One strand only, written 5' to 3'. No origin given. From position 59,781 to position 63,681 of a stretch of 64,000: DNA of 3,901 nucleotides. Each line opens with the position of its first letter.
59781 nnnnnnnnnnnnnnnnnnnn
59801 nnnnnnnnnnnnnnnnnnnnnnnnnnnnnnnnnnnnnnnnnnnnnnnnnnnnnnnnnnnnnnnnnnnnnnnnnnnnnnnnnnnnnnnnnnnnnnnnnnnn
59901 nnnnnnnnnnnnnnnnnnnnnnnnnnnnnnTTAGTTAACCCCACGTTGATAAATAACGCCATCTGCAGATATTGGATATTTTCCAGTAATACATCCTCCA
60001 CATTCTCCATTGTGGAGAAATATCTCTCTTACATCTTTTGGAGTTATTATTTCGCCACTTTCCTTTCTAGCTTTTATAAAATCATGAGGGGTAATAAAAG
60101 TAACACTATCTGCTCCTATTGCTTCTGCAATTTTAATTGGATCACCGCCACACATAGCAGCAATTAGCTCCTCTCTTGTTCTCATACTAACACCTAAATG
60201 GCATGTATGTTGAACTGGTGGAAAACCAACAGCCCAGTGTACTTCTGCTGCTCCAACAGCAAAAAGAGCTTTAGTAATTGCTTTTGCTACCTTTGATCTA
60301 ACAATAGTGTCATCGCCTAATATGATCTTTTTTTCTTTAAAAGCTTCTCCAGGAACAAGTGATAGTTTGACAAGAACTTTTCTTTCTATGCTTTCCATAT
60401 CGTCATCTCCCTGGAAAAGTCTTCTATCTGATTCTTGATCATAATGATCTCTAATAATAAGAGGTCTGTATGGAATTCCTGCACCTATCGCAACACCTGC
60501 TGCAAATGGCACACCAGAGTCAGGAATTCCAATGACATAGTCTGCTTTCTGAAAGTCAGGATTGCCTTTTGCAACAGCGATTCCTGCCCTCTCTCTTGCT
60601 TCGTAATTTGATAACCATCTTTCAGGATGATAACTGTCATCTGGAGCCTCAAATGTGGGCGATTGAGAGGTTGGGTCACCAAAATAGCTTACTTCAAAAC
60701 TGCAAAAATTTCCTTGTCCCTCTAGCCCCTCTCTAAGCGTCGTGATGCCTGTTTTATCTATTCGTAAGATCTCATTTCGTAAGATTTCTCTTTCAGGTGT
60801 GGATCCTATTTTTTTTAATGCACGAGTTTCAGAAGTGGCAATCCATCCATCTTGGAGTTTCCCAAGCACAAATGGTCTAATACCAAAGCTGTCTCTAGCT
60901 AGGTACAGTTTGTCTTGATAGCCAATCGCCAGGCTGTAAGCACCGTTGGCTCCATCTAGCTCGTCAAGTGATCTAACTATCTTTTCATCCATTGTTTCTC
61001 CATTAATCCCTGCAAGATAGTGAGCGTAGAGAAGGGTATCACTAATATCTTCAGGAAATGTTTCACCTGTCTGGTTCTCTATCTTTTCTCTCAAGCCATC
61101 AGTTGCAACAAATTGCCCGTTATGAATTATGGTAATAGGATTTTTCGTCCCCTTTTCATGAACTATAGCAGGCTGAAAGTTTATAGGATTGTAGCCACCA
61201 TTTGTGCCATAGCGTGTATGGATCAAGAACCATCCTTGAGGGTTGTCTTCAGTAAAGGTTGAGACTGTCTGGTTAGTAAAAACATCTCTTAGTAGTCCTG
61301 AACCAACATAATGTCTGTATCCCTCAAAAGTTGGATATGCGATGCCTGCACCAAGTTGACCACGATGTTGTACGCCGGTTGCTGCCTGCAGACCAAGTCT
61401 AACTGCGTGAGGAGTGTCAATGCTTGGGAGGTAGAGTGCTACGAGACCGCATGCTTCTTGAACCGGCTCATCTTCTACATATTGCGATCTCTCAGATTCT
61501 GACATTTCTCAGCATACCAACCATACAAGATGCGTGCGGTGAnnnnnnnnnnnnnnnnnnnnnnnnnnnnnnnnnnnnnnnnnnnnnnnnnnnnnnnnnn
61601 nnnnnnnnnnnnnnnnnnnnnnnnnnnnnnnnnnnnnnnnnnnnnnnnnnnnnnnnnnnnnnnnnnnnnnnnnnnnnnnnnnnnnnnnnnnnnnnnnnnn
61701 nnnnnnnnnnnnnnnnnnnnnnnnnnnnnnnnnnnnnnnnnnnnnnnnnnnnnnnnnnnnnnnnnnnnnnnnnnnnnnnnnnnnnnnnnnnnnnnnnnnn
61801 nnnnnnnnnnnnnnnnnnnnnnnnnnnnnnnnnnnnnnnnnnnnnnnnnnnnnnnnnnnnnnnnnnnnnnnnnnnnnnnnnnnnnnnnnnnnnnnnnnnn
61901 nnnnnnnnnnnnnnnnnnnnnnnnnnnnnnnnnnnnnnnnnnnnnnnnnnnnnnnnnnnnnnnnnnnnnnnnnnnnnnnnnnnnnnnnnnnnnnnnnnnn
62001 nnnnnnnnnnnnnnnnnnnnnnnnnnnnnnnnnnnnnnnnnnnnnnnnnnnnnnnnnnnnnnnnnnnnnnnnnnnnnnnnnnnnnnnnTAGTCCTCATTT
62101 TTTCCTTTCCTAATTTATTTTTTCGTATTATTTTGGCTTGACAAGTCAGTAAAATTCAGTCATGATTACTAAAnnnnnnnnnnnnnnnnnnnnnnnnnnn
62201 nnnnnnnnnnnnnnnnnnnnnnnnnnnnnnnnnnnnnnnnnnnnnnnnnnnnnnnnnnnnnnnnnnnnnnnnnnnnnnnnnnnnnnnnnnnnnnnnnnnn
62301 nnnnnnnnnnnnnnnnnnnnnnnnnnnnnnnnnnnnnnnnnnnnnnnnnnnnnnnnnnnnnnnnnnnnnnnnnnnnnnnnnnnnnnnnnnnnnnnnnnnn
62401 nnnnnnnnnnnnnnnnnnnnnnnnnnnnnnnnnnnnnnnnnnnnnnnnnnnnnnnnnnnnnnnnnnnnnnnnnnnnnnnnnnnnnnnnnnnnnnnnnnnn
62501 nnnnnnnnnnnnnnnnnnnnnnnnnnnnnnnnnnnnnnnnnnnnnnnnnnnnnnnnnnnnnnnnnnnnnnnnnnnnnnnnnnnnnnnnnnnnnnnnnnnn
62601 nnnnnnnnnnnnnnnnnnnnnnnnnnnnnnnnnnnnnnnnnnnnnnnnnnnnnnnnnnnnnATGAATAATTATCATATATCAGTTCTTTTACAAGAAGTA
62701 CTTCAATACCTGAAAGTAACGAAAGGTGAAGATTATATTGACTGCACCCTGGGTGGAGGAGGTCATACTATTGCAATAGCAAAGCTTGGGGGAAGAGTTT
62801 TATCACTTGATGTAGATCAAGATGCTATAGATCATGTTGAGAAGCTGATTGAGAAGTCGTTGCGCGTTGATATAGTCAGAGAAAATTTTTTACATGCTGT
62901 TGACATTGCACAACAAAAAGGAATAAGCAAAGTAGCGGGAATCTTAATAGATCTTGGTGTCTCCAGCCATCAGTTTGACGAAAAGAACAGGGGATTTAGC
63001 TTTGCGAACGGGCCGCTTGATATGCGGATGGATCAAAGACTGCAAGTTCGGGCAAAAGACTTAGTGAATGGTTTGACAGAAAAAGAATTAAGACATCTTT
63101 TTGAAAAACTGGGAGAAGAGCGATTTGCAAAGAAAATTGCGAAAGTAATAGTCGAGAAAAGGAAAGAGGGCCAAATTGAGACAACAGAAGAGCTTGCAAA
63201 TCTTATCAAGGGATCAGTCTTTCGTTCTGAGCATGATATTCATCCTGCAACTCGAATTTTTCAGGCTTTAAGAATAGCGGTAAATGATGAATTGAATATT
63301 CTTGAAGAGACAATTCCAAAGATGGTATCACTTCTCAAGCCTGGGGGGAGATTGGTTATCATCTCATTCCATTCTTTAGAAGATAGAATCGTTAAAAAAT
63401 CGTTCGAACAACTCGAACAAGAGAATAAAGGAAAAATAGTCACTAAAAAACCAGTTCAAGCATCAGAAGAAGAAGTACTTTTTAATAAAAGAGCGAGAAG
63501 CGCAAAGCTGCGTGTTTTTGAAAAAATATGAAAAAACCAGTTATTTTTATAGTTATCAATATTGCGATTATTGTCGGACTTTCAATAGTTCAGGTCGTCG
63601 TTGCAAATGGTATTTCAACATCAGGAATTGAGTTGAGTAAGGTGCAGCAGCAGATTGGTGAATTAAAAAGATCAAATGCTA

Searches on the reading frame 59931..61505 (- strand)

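Call 77: search_protein_families(library=pfam, proteins=[window:59931-61505:-], max_evalue=0.05)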
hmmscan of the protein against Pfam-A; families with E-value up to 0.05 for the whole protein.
window:59931-61505:- (524 aa): 3 families
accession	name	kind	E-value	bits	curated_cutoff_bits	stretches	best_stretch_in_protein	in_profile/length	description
PF13522.11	GATase_6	-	1.2e-08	35.5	27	1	92-225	12-129/130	Glutamine amidotransferase domain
PF13537.11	GATase_7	-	1.4e-08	35.2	25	1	121-231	21-122/123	Glutamine amidotransferase domain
PF00156.33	Pribosyltran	-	0.028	14.2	26.3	0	317-357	26-66/158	Phosphoribosyl transferase domain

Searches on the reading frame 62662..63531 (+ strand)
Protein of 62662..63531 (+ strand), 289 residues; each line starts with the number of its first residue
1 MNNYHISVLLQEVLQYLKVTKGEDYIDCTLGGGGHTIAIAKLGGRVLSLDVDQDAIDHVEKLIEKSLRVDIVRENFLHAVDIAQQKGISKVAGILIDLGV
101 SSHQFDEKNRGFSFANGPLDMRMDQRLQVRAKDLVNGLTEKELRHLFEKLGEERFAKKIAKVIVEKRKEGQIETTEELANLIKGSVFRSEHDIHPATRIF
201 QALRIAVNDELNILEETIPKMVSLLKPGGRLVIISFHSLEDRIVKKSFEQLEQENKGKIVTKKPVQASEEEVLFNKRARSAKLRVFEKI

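Call 77: search_protein_families(library=pfam, proteins=[window:62662-63531:+], max_evalue=0.05)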
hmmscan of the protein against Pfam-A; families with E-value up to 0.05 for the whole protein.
window:62662-63531:+ (289 aa): 8 families
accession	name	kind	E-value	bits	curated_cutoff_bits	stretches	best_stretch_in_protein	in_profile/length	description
PF01795.25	Methyltransf_5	-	5.9e-96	322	27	1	4-289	3-309/309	MraW methylase family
PF13847.12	Methyltransf_31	-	0.0006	20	27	0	213-256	89-127/145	Methyltransferase domain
PF13649.12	Methyltransf_25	-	0.001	20.1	27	1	27-78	3-57/97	Methyltransferase domain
PF09445.16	Methyltransf_15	-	0.01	15.8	22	1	25-61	4-40/165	RNA cap guanine-N2 methyltransferase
PF08241.18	Methyltransf_11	-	0.011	16.8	21.2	0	27-77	2-52/95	Methyltransferase domain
PF01209.24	Ubie_methyltran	-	0.013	15.3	20.1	0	218-252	136-170/233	ubiE/COQ5 methyltransferase family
PF05175.20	MTS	-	0.016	15.3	23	0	209-256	114-162/170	Methyltransferase small domain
PF03848.20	TehB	-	0.038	13.9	20.4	0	3-66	12-75/193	Tellurite resistance protein TehB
